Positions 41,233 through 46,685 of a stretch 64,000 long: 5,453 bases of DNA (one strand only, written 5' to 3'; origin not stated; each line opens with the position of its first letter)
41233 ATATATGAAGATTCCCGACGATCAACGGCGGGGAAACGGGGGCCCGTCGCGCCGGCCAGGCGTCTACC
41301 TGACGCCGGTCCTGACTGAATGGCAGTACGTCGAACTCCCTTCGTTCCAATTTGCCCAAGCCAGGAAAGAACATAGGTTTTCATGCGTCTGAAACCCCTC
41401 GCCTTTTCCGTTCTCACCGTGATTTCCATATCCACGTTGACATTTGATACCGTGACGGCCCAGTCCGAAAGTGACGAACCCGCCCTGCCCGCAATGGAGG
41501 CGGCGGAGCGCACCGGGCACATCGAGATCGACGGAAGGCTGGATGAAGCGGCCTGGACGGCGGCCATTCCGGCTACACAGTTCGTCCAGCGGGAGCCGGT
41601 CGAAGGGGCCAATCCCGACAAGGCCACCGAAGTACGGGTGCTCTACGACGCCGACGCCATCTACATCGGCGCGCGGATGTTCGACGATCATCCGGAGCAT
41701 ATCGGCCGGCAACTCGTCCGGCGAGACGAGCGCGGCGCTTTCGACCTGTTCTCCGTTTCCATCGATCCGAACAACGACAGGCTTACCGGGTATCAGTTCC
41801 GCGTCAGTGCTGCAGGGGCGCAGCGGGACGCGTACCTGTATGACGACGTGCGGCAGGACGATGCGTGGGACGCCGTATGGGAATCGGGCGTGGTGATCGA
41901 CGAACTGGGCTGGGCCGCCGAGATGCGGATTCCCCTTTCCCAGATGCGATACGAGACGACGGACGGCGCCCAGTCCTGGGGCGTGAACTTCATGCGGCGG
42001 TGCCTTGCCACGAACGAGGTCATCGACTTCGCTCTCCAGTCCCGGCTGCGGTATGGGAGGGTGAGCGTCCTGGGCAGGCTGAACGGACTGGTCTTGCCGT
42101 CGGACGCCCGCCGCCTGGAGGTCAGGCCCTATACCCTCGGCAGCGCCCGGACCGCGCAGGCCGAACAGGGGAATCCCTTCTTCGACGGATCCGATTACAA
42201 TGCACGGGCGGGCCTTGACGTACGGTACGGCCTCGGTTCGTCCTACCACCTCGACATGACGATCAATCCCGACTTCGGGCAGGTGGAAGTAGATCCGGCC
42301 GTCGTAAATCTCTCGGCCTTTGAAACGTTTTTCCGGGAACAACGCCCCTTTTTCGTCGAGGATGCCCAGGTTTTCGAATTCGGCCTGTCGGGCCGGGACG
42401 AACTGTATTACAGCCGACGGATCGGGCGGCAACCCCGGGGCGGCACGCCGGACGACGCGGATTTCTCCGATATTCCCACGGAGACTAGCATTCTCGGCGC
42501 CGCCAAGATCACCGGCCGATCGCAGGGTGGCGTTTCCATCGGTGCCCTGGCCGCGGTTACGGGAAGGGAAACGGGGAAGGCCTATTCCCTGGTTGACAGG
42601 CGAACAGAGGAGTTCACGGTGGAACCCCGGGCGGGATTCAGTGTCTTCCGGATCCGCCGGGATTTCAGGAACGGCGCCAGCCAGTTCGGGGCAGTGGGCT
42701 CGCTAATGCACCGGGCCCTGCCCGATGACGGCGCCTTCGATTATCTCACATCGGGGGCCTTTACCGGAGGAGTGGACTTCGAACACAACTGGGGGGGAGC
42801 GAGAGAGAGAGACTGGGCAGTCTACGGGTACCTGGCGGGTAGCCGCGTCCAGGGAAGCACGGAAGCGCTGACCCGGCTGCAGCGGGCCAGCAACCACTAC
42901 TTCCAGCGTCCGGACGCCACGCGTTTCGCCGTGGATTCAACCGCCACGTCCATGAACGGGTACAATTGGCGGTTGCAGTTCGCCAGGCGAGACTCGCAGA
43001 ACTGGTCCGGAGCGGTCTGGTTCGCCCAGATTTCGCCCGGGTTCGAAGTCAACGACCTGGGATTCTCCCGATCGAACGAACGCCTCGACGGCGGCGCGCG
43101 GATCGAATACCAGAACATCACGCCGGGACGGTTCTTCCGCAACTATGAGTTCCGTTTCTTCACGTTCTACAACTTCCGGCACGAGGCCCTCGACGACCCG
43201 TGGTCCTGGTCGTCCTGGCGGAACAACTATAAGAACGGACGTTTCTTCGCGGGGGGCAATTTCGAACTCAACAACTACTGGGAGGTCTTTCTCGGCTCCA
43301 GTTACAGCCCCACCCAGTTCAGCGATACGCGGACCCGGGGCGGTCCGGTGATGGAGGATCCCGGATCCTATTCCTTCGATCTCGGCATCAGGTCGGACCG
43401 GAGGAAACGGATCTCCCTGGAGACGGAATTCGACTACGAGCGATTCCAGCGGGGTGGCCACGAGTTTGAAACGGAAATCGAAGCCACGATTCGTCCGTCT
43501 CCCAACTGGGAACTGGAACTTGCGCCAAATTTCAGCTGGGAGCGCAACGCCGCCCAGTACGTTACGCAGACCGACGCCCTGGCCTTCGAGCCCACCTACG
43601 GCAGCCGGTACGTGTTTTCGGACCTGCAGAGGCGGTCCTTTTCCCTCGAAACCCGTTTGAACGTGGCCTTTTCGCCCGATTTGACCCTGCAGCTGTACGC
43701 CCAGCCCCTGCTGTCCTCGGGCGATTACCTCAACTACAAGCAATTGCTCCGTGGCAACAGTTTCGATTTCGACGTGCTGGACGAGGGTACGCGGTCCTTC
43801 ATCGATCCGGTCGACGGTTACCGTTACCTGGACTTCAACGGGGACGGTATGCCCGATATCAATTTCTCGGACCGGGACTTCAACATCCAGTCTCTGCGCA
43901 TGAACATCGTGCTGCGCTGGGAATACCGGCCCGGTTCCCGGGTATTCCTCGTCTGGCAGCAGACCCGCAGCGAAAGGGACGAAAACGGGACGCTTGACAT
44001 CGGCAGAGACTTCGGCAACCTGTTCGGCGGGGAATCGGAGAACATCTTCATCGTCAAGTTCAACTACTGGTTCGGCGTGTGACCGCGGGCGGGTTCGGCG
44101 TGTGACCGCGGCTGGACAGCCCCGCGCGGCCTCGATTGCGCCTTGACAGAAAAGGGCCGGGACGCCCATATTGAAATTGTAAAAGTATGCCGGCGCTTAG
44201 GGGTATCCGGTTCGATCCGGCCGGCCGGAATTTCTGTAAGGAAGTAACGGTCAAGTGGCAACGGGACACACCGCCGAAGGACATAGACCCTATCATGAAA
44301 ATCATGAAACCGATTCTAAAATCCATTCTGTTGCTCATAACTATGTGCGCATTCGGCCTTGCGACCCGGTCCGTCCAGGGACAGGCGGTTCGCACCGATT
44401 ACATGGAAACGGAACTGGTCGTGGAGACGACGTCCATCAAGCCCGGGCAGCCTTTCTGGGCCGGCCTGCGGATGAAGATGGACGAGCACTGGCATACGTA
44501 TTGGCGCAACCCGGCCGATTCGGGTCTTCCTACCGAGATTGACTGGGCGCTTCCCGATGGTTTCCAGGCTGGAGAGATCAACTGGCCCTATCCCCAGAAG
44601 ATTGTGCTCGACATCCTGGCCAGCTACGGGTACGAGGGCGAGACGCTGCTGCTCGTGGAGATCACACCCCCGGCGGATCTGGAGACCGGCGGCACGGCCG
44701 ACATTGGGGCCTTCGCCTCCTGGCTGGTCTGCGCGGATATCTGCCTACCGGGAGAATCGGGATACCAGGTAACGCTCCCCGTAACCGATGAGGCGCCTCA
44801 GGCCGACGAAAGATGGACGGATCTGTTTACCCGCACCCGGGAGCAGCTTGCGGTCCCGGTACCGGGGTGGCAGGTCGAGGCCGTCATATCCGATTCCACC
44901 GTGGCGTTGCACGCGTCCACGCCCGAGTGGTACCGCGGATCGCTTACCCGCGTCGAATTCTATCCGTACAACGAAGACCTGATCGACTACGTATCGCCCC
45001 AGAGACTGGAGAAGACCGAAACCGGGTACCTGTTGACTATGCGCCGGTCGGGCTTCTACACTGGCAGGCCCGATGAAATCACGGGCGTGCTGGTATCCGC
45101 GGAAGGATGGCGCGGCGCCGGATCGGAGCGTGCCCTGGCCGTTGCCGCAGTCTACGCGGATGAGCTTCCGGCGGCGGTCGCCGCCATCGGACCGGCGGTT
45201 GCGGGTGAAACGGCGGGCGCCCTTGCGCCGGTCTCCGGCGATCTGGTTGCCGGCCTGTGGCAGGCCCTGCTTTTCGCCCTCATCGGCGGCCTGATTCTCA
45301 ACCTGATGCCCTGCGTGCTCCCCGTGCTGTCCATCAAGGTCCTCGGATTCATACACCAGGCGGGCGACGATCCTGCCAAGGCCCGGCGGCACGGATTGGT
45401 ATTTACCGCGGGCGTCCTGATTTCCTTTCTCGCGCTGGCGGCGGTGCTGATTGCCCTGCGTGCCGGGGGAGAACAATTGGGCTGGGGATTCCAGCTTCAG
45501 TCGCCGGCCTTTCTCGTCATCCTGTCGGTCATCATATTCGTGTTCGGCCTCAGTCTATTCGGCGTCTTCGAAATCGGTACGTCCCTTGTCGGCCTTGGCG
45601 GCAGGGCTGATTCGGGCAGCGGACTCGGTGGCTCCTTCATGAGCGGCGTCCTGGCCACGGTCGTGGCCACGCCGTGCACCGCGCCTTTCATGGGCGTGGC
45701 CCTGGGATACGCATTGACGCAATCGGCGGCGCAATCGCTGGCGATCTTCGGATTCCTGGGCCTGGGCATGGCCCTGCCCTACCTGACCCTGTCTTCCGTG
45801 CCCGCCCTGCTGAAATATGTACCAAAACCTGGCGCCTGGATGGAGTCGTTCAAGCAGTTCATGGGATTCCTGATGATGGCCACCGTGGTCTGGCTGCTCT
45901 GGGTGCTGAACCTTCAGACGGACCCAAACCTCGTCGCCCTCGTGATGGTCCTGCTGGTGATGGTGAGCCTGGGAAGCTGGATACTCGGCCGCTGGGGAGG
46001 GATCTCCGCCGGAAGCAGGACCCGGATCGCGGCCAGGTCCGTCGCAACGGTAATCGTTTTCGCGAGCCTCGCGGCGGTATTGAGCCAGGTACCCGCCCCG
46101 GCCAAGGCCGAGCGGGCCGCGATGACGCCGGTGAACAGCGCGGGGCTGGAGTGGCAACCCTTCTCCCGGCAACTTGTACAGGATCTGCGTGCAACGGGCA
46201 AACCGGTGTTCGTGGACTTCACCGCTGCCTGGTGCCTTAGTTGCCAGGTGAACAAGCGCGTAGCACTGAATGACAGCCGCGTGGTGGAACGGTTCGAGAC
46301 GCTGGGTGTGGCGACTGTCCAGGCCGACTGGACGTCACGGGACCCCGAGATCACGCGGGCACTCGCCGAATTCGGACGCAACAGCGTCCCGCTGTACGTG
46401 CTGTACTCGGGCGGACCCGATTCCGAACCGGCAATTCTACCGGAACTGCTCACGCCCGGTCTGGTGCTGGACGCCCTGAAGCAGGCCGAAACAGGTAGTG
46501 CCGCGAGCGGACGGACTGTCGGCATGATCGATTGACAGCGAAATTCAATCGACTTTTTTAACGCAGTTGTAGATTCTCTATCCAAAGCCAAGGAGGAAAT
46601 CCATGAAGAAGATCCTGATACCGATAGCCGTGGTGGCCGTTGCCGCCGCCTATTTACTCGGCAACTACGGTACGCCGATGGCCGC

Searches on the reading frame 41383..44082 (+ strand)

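Call 4: search_protein_families(library=pfam, proteins=[window:41383-44082:+], max_evalue=0.01)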
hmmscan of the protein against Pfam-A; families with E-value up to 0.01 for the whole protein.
window:41383-44082:+ (899 aa): 2 families
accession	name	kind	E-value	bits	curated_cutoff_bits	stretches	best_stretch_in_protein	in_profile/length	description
PF19313.5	DUF5916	-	2.3e-67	228.5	22.6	2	244-431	4-182/572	Domain of unknown function (DUF5916)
PF06452.16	CBM9_1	-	7.4e-08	32.9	23.4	1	49-204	1-147/185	Carbohydrate family 9 binding domain-like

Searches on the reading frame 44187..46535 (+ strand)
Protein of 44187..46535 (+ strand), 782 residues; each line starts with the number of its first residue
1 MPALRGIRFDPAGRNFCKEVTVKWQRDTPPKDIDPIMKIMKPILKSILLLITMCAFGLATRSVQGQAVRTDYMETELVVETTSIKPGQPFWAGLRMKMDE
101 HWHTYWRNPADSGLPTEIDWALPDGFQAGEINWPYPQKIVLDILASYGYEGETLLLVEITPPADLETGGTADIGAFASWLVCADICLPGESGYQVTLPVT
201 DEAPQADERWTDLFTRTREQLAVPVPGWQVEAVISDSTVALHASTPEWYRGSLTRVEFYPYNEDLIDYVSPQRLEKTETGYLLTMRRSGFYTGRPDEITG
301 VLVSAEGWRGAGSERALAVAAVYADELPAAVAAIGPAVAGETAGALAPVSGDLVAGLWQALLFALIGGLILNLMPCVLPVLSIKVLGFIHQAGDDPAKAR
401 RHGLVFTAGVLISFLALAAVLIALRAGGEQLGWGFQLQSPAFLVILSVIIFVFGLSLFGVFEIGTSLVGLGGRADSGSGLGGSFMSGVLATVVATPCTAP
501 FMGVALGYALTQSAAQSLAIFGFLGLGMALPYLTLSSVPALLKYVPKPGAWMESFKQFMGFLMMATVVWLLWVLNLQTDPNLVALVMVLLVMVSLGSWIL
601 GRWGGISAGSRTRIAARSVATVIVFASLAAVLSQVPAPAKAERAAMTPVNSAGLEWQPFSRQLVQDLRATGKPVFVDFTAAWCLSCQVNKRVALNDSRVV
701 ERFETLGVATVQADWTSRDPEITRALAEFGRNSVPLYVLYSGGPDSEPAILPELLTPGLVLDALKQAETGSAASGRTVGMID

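Call 4: search_protein_families(library=pfam, proteins=[window:44187-46535:+], max_evalue=0.01)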
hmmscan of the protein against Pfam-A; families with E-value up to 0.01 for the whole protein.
window:44187-46535:+ (782 aa): 5 families
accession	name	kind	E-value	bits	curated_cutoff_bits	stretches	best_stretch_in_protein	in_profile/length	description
PF02683.22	DsbD_TM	-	1.1e-20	74.4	27.1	1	358-571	2-215/219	Cytochrome C biogenesis protein transmembrane domain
PF11412.14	DsbD_N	-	5e-19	68.9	25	1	83-191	14-112/119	Thiol:disulfide interchange protein DsbD, N-terminal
PF13899.12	Thioredoxin_7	-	2.4e-18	66.5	27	1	656-740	2-81/83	Thioredoxin-like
PF13098.12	Thioredoxin_2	-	0.00027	21.7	27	1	669-743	3-85/104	Thioredoxin-like domain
PF03190.21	Thioredox_DsbH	-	0.0018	18.7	27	1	653-706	19-72/163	Protein of unknown function, DUF255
